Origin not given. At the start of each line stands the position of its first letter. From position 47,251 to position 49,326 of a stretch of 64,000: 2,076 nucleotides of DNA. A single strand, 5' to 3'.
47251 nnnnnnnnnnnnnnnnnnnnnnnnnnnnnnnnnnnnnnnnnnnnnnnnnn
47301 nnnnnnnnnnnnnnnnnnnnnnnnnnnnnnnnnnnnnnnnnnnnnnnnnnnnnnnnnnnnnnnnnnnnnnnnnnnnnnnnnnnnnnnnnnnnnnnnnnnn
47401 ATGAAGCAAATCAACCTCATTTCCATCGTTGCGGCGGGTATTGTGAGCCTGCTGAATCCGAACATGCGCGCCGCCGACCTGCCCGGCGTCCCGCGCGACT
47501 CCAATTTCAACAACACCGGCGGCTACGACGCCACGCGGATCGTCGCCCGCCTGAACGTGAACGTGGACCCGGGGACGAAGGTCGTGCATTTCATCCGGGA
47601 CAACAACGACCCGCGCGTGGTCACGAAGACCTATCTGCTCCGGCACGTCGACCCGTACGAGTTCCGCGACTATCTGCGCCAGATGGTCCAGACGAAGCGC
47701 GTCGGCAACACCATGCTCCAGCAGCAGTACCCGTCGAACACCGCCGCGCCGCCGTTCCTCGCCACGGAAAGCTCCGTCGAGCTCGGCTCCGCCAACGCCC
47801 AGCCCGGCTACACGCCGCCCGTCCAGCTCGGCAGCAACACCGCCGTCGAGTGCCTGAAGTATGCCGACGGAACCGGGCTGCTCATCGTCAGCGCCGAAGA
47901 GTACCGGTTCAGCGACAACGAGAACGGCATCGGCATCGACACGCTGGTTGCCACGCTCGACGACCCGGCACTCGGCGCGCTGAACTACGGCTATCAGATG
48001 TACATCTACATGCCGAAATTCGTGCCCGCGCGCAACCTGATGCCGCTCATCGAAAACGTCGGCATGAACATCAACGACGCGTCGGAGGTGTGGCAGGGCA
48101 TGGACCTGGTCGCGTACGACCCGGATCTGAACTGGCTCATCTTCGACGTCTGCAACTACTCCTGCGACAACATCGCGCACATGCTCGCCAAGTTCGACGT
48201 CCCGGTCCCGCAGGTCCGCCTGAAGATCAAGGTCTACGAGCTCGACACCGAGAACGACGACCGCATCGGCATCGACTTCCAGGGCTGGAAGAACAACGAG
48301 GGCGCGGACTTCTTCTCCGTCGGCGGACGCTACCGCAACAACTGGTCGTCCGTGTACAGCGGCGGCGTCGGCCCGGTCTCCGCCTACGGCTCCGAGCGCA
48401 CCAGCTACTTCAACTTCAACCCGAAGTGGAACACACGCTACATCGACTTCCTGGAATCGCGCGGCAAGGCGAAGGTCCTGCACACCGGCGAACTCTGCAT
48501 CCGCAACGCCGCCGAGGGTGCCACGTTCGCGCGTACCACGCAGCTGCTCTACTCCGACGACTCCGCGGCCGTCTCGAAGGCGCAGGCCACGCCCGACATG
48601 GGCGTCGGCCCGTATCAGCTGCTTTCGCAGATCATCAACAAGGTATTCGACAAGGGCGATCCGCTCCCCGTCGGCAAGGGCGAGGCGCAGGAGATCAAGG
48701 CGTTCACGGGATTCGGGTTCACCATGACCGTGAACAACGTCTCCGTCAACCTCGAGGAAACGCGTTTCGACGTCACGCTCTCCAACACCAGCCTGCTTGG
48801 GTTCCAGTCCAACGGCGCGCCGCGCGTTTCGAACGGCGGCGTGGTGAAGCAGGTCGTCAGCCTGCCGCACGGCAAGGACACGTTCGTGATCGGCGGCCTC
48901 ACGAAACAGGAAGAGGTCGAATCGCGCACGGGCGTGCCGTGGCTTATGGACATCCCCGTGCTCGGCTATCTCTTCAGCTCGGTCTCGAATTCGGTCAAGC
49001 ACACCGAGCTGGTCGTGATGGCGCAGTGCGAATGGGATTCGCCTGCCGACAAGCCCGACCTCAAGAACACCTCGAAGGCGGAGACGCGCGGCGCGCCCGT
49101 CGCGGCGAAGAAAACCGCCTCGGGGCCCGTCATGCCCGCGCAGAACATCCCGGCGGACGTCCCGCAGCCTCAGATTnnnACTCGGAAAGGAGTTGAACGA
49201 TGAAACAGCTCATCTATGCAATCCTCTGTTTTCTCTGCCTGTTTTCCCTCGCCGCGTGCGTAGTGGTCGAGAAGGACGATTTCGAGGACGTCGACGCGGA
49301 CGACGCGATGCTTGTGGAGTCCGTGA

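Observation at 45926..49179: Two translationally coupled, divergent secretin paralogs with no cognate secretion or pilus machinery nearby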

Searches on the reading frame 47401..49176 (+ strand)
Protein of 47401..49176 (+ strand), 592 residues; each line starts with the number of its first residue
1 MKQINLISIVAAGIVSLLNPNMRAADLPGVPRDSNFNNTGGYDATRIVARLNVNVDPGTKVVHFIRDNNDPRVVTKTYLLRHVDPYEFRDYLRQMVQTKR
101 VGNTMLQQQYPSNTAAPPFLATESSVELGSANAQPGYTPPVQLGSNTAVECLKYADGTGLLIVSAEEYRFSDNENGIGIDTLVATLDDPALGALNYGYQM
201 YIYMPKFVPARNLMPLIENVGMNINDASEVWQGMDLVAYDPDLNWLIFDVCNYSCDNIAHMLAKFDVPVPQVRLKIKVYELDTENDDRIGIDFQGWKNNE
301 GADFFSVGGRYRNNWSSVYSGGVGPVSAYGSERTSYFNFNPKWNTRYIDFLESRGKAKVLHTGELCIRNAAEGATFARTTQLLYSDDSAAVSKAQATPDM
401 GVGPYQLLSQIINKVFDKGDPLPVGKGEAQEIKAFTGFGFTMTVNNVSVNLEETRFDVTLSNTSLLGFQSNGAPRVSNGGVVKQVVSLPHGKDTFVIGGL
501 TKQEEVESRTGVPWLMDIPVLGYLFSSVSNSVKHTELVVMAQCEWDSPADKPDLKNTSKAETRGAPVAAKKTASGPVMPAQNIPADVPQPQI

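Call 3: search_protein_families(library=pfam, proteins=[window:47401-49176:+], max_evalue=1)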
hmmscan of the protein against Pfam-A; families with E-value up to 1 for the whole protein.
window:47401-49176:+ (592 aa): 1 family
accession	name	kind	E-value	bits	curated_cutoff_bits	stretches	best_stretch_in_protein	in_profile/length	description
PF00263.26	Secretin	-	2.9e-17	63.2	27.5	1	447-541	73-163/169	Bacterial type II and III secretion system protein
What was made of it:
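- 47401..49179 (+): Gene B, a 592-aa secretin paralogue with the same architecture as A. It differs by an insertion of about 45 aa inside the first N domain, and by a conserved N-terminal peptide (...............). PF00263 scores 63.2 bits (call 3).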

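Call 4: search_protein_families(library=ncbifam, proteins=[window:47401-49176:+], max_evalue=1)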
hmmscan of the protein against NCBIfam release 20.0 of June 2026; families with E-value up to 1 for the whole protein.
window:47401-49176:+ (592 aa): 8 families
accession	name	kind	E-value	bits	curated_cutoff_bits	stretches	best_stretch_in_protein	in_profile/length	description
TIGR02517.1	type_II_gspD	equivalog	7e-20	71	351.35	2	492-540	536-584/600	type II secretion system secretin GspD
TIGR02515.1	IV_pilus_PilQ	subfamily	1.8e-17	63.4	284.35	2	491-539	373-420/428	type IV pilus secretin PilQ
TIGR02519.1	pilus_MshL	equivalog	3.1e-17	62.5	250.2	2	469-542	215-286/290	pilus (MSHA type) biogenesis protein MshL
TIGR02516.1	type_III_yscC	equivalog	1.3e-15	56.9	238.45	2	469-541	386-456/463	type III secretion system outer membrane ring subunit SctC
NF010083.0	PRK13568.1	equivalog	1.7e-09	37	554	1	486-540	358-411/419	DNA uptake porin HofQ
NF011873.0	PRK15346.1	equivalog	2.2e-08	33.2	524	1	470-532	420-480/499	EscC/YscC/HrcC family type III secretion system outer membrane ring protein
NF042912.1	Amuc_1098_fam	equivalog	2.3e-05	22.7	750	1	493-544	743-794/805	Amuc_1098 family type IV pilus outer membrane protein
NF007851.2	PRK10560.1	exception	0.00077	18.4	598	1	493-540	356-403/412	DNA uptake porin HofQ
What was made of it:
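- Closest known: Akkermansia Amuc_1098 family type IV pilus outer-membrane protein. Different: B scores only 22.7 bits against a cut-off of 750 (call 4), so it is not a member.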

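Call 10: find_homologous_proteins(query=window:47401-49176:+)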
Query window:47401-49176:+ (592 aa): 1287 proteins with E <= 0.001 among 8000 candidates; the best 120 are listed.
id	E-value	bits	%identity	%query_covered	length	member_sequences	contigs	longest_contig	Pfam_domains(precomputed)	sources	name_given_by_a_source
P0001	0.0e+0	1321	97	100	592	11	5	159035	PF00263.27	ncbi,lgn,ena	-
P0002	0.0e+0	1305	96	100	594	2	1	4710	PF00263.27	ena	-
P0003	0.0e+0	1299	95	100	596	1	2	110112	PF00263.27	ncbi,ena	-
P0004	0.0e+0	1295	95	100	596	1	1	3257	PF00263.27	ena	-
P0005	0.0e+0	1294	95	100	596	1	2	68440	PF00263.27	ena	-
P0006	0.0e+0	1294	95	100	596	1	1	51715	PF00263.27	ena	-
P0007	0.0e+0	1293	95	100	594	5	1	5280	PF00263.27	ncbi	-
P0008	0.0e+0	1293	95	100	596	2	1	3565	PF00263.27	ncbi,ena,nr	ncbi:MAG: hypothetical protein IKO02_06385 [Lentisphaeria bacterium]|nr:hypothetical protein [Lentis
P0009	0.0e+0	1293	97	97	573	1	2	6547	PF00263.27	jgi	jgi:type II secretory pathway component GspD/PulD (secretin)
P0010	0.0e+0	1292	94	100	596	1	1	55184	PF00263.27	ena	-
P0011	0.0e+0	1292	94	100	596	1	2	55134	PF00263.27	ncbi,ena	-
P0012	0.0e+0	1292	95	100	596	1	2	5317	PF00263.27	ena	-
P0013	0.0e+0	1291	94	100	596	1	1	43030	PF00263.27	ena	-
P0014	0.0e+0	1291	94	100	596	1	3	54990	PF00263.27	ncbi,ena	-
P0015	0.0e+0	1289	94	100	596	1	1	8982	PF00263.27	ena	-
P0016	0.0e+0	1267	93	100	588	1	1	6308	PF00263.27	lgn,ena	-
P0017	0.0e+0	1259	95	97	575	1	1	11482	PF00263.27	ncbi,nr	ncbi:MAG: hypothetical protein IKP09_00545, partial [Lentisphaeria bacterium]|nr:hypothetical protei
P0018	0.0e+0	1259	91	100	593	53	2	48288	PF00263.27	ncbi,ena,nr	ncbi:MAG: hypothetical protein IKQ16_02485 [Lentisphaeria bacterium]|nr:hypothetical protein [Lentis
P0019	0.0e+0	1224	89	100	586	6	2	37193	PF00263.27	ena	-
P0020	0.0e+0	1218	90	100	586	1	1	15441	PF00263.27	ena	-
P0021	0.0e+0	1218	90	100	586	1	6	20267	PF00263.27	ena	-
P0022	0.0e+0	1215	89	100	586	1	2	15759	PF00263.27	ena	-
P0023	0.0e+0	1175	86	99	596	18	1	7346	PF00263.27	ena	-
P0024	1.3e-294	997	77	92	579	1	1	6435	PF00263.27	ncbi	-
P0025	2.5e-291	986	76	93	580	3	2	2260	PF00263.27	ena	-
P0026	1.7e-290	983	74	95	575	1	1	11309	PF00263.27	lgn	-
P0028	6.4e-274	928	73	93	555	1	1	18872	PF00263.27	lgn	-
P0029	1.7e-270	917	72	91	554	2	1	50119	PF00263.27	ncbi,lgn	-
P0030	2.8e-270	916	72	93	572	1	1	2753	PF00263.27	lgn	-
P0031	4.9e-269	912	72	95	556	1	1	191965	PF00263.27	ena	-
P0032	7.5e-269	912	71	95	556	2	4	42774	PF00263.27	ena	-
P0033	7.7e-269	912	72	91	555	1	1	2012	PF00263.27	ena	-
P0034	3.7e-268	909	72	91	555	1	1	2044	PF00263.27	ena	-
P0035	1.4e-267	907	71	95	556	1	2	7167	PF00263.27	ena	-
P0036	1.6e-267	907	73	91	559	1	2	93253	PF00263.27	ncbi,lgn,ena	-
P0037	1.9e-266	904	70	95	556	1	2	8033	PF00263.27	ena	-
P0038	3.3e-266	903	73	91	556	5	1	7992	PF00263.27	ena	-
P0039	3.7e-266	903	72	91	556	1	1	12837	PF00263.27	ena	-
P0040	4.0e-266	903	72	91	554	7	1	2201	PF00263.27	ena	-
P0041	4.1e-266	903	70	95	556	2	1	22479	PF00263.27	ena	-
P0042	3.5e-264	896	70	95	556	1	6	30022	PF00263.27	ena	-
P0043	3.8e-264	896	70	95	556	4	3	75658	PF00263.27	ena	-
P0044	1.2e-262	891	70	91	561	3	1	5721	PF00263.27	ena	-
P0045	3.1e-262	890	71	91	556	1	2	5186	PF00263.27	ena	-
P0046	4.9e-262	889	71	91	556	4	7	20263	PF00263.27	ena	-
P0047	5.8e-262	889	69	96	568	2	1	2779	PF00263.27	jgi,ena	-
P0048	8.1e-262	888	70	93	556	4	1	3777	PF00263.27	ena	-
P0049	1.9e-261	887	72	91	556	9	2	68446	PF00263.27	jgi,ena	-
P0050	3.6e-261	886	69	95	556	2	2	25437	PF00263.27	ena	-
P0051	9.2e-261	885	69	95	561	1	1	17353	PF00263.27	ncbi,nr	ncbi:MAG: hypothetical protein PHI35_02160 [Victivallaceae bacterium]|nr:hypothetical protein [Victi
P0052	2.4e-260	884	70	90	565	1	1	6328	PF00263.27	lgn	-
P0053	2.5e-260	883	70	91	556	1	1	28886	PF00263.27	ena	-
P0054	3.0e-260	883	70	91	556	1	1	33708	PF00263.27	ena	-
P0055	1.3e-259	881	70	91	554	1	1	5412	PF00263.27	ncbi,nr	ncbi:MAG: hypothetical protein IJJ28_08200 [Lentisphaeria bacterium]|nr:hypothetical protein [Lentis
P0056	3.1e-258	877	70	91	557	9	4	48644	PF00263.27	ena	-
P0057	1.6e-257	874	70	89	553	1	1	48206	PF00263.27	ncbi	-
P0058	9.8e-257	872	69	93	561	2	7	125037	PF00263.27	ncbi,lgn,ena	-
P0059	1.9e-256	871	67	95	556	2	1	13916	PF00263.27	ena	-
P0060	3.5e-256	870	71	91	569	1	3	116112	PF00263.27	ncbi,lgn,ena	-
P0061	2.0e-254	864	69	91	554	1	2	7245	PF00263.27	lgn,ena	-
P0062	2.1e-254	864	70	89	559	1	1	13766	PF00263.27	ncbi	-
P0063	3.1e-254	863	69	92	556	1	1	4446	PF00263.27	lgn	-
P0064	6.7e-254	862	71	90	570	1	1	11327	PF00263.27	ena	-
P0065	7.9e-254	862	68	91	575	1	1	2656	PF00263.27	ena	-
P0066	8.4e-254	862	71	90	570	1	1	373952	PF00263.27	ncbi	-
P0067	8.6e-254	862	70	89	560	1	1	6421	PF00263.27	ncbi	-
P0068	1.1e-253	862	68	93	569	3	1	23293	PF00263.27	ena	-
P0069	1.6e-253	861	71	90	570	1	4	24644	PF00263.27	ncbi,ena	-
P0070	1.3e-252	858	67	91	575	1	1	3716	PF00263.27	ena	-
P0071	1.7e-252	858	67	93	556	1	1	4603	PF00263.27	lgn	-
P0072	1.8e-252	858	69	89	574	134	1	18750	PF00263.27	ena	-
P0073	3.0e-252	857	67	98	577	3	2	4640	PF00263.27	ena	-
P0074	4.2e-252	856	67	91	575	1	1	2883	PF00263.27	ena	-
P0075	4.4e-252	856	67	91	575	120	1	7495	PF00263.27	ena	-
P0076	5.1e-252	856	67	91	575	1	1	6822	PF00263.27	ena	-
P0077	5.3e-252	856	67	95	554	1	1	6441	PF00263.27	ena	-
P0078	8.8e-252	855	67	91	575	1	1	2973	PF00263.27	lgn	-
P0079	1.1e-251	855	67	91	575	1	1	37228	PF00263.27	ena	-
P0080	1.3e-251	855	68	91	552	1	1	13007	PF00263.27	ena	-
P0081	1.4e-251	855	67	91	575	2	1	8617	PF00263.27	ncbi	-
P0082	1.9e-251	854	67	91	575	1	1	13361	PF00263.27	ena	-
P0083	2.3e-251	854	69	93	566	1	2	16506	PF00263.27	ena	-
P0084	2.4e-251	854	67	91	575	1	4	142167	PF00263.27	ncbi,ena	-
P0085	2.6e-251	854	69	94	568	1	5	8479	PF00263.27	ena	-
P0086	3.9e-251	853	69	94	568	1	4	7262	PF00263.27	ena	-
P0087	4.9e-251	853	67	91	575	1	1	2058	PF00263.27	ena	-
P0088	6.9e-251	852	67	91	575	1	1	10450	PF00263.27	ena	-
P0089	7.1e-251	852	69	90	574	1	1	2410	PF00263.27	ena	-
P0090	1.0e-250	852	67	91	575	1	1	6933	PF00263.27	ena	-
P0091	2.0e-250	851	67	91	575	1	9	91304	PF00263.27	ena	-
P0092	2.1e-250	851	67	91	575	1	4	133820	PF00263.27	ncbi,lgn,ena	-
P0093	2.9e-250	850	67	95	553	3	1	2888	PF00263.27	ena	-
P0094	3.3e-250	850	67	91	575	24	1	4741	PF00263.27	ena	-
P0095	4.0e-250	850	67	91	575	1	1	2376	PF00263.27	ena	-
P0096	9.6e-250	849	69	93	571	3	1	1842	PF00263.27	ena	-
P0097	1.0e-249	848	66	94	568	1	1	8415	PF00263.27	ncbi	-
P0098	4.9e-249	846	70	88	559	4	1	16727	PF00263.27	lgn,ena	-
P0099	7.3e-249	846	68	93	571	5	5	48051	PF00263.27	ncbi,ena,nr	ncbi:MAG: hypothetical protein IJS01_04765 [Lentisphaeria bacterium]|nr:hypothetical protein [Lentis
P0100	2.7e-248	844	68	93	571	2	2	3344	PF00263.27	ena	-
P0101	4.1e-248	843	71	89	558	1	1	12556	PF00263.27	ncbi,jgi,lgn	-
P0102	2.7e-247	840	67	92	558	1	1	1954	PF00263.27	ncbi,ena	-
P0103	5.4e-247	839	69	90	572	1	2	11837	PF00263.27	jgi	-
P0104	7.9e-247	839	67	91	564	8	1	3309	PF00263.27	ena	-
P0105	1.2e-246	838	68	96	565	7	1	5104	PF00263.27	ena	-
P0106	1.6e-246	838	69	89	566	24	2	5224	PF00263.27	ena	-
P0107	2.4e-246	837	68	93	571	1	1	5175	PF00263.27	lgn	-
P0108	3.5e-246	837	68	93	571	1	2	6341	PF00263.27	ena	-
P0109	3.7e-246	837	68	93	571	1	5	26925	PF00263.27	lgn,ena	-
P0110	4.2e-246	837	66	94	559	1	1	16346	PF00263.27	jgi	-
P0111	5.8e-246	836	68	93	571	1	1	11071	PF00263.27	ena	-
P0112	6.4e-246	836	68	93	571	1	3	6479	PF00263.27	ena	-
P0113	6.6e-246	836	68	91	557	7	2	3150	PF00263.27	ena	-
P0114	7.2e-246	836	68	93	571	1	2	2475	PF00263.27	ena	-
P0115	7.3e-246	836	65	95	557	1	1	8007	PF00263.27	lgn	-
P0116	8.0e-246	836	68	93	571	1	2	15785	PF00263.27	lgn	-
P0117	9.9e-246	835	67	94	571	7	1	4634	PF00263.27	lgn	-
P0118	1.4e-245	835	66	91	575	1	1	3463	PF00263.27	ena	-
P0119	1.5e-245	835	67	89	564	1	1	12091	PF00263.27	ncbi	-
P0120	1.5e-245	835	68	93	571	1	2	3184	PF00263.27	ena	-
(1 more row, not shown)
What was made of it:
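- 47401..49179 (+): There are 1287 homologues, the top one 97% identical (call 10).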

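Call 13: find_encoding_contigs(protein=P0066, flank=10000, max_places=3)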
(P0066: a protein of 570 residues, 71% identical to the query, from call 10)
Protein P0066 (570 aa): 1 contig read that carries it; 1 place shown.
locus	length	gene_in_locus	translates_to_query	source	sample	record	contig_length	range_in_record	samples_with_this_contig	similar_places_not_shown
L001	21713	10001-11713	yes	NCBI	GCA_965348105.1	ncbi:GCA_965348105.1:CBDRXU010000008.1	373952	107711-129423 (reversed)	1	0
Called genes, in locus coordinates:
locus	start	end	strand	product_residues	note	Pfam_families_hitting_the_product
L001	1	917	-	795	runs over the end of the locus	PF01588:tRNA_bind, PF03483:B3_4, PF03484:B5, PF17759:tRNA_synthFbeta, PF03147:FDX-ACB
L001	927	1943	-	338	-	PF02912:Phe_tRNA-synt_N, PF01409:tRNA-synt_2d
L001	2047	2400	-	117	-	PF00453:Ribosomal_L20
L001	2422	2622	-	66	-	PF01632:Ribosomal_L35p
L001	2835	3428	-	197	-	PF05198:IF3_N, PF00707:IF3_C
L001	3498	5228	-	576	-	PF07973:tRNA_SAD, PF00587:tRNA-synt_2b, PF03129:HGTP_anticodon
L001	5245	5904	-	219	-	PF01351:RNase_HII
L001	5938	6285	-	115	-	PF01245:Ribosomal_L19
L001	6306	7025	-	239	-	PF01746:tRNA_m1G_MT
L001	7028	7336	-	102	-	PF13083:KH_KhpA-B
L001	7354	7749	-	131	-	PF00886:Ribosomal_S16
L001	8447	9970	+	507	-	PF00263:Secretin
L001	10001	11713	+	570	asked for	PF00263:Secretin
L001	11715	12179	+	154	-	-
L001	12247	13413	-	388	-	PF02784:Orn_Arg_deC_N, PF00278:Orn_DAP_Arg_deC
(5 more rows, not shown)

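Call 15: find_encoding_contigs(protein=P0031, flank=10000, max_places=2)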
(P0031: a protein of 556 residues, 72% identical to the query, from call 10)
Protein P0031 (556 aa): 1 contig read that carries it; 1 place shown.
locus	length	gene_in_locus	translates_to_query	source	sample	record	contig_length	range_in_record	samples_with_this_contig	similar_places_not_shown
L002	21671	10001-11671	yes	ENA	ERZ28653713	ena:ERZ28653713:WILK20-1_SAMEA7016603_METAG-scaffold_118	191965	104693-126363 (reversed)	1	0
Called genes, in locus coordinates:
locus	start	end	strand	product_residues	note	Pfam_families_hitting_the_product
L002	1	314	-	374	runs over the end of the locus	PF08125:Mannitol_dh_C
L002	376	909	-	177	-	-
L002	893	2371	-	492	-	PF00009:GTP_EFTU (weak), PF01926:MMR_HSR1, PF02421:FeoB_N, PF04548:AIG1, PF00009:GTP_EFTU (weak), PF01926:MMR_HSR1, PF02421:FeoB_N (weak), PF14714:KH_dom-like, +3 more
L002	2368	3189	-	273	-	PF00215:OMPdecase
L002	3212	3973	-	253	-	-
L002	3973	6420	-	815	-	PF02190:LON_substr_bdg, PF00004:AAA, PF07728:AAA_5 (weak), PF22667:Lon_lid, PF05362:Lon_C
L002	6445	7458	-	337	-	PF00294:PfkB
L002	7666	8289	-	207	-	PF20360:DUF6655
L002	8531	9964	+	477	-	PF03958:Secretin_N (faint), PF00263:Secretin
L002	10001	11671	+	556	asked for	PF00263:Secretin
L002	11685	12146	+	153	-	-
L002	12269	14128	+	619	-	PF01134:GIDA, PF01266:DAO (faint), PF07992:Pyr_redox_2 (weak), PF12831:FAD_oxidored, PF13932:SAM_GIDA_C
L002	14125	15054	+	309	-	PF00528:BPD_transp_1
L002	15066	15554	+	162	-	PF04073:tRNA_edit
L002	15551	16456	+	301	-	PF09992:NAGPA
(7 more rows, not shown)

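Call 16: find_encoding_contigs(protein=P0084, flank=10000, max_places=2)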
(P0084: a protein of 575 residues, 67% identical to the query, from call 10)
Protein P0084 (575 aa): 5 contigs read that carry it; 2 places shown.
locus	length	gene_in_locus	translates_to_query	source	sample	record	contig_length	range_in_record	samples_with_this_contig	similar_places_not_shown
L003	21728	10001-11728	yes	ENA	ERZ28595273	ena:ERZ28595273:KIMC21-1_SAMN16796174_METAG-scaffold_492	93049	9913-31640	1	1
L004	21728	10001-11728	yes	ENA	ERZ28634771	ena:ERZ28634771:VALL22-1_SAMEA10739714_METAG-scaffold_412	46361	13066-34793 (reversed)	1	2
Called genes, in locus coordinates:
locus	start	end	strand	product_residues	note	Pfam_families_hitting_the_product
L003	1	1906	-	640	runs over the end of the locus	PF05448:AXE1 (weak), PF00561:Abhydrolase_1 (faint)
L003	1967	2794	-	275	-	PF04909:Amidohydro_2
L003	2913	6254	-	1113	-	-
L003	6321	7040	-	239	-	-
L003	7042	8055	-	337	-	PF00356:LacI, PF00532:Peripla_BP_1, PF13377:Peripla_BP_3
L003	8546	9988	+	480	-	PF00263:Secretin (weak)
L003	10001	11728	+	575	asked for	PF00263:Secretin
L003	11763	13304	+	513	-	PF00324:AA_permease, PF13520:AA_permease_2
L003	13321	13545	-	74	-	-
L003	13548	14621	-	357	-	PF05343:Peptidase_M42, PF01546:Peptidase_M20 (weak)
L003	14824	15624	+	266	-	PF01522:Polysacc_deac_1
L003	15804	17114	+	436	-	PF00285:Citrate_synt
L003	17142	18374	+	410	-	PF00149:Metallophos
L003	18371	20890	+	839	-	PF02463:SMC_N (faint), PF13175:AAA_15 (weak), PF13476:AAA_23, PF13514:AAA_27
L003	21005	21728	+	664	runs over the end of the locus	PF00551:Formyl_trans_N, PF02911:Formyl_trans_C, PF01370:Epimerase, PF16363:GDP_Man_Dehyd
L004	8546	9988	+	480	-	PF00263:Secretin (weak)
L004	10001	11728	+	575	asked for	PF00263:Secretin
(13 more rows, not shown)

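Call 28: predict_structure(alignment_id=A3)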
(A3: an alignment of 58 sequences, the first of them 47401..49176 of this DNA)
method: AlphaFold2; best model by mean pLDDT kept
length: 592 residues; sequences in the alignment: 58
mean_pLDDT: 50.0   pTM: 0.36
mean pLDDT of the five models: 50.0, 47.7, 47.6, 45.9, 42.6
residues with pLDDT >= 90: 0; 70-90: 76; 50-70: 214; < 50: 302
segments of 3 or more residues with pLDDT < 50: 21-54, 61-83, 88-102, 108-114, 118-126, 143-183, 186-189, 191-200, 221-235, 286-357, 394-406, 423-427, 553-592
pLDDT, mean of each block of 10 residues (from residue 1): 70 67 36 30 29 54 35 34 47 46 46 47 50 52 39 29 32 43 48 40 61 67 37 48 57 59 64 74 50 34 26 34 34 25 25 42 68 68 55 44 49 52 48 63 73 77 63 63 80 74 62 58 59 71 69 43 33 35 39 37
secondary structure, 60 per line:
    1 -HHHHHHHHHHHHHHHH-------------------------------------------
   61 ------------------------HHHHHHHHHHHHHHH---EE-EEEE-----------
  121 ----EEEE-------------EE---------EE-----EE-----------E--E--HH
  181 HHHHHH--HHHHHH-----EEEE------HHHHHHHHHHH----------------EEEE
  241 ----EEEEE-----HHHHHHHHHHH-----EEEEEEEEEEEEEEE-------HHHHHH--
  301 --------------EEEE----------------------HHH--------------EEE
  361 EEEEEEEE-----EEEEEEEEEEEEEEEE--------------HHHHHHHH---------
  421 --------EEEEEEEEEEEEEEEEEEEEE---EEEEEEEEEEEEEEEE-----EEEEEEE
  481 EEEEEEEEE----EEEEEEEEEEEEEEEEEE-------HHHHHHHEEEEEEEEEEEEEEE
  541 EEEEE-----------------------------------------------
elements in order: H2-17 H85-99 E106-109 E125-128 H179-186 H189-194 E200-203 H210-220 E237-240 E245-249 H255-265 E271-285 H293-298 E315-318 E358-368 E374-389 H404-411 E429-449 E453-468 E474-489 E494-511 H519-525 E526-545
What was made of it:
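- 47401..49179 (+): The AF2 monomer model is poor (pLDDT 50, call 28), so it was used only for secondary structure.
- Tried and rejected: The AF2 monomer of B was too poor for a fold search (pLDDT 50, call 28).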
